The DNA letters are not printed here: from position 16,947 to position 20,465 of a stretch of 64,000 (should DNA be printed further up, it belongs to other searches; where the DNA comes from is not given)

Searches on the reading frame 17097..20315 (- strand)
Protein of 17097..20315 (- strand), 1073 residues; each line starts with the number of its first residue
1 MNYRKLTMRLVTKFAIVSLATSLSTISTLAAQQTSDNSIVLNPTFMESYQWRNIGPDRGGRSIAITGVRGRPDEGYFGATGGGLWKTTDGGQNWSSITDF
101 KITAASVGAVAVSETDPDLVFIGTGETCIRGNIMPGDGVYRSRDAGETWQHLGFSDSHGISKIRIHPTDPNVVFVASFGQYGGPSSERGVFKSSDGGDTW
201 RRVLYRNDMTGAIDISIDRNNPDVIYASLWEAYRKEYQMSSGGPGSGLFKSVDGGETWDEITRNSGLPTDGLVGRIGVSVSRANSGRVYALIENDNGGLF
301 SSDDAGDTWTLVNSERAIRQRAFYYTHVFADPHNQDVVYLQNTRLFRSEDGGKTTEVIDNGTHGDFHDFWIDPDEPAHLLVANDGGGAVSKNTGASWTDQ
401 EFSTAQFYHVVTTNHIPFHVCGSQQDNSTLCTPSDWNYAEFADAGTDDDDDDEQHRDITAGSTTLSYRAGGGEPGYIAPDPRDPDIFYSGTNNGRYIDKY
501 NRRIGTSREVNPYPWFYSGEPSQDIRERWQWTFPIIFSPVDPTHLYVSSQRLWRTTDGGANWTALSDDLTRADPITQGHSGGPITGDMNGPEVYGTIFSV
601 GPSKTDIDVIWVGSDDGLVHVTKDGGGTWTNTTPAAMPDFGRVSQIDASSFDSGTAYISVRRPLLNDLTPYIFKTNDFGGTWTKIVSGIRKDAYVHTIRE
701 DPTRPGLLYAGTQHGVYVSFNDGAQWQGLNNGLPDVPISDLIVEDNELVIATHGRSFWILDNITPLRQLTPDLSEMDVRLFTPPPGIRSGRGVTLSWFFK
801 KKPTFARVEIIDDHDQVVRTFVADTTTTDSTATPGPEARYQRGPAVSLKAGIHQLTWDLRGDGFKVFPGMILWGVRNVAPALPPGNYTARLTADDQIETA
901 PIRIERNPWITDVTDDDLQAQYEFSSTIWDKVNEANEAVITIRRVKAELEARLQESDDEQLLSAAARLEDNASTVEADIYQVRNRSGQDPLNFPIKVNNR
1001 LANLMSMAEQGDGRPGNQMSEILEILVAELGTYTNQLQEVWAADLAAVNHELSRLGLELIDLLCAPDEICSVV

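Call 52: search_protein_families(library=pfam, proteins=[window:17097-20315:-], max_evalue=0.001)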
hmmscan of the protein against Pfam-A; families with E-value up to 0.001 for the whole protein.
window:17097-20315:- (1073 aa): 3 families
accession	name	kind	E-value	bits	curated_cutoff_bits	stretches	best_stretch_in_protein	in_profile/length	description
PF15902.12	Sortilin-Vps10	-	1.2e-27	97.3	33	2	139-264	3-115/446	Sortilin, neurotensin receptor 3,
PF13088.12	BNR_2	-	1.1e-07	31.9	31.4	0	191-312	85-201/277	BNR repeat-like domain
PF02012.26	BNR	-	8.2e-05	22.5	27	0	140-150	1-11/12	BNR/Asp-box repeat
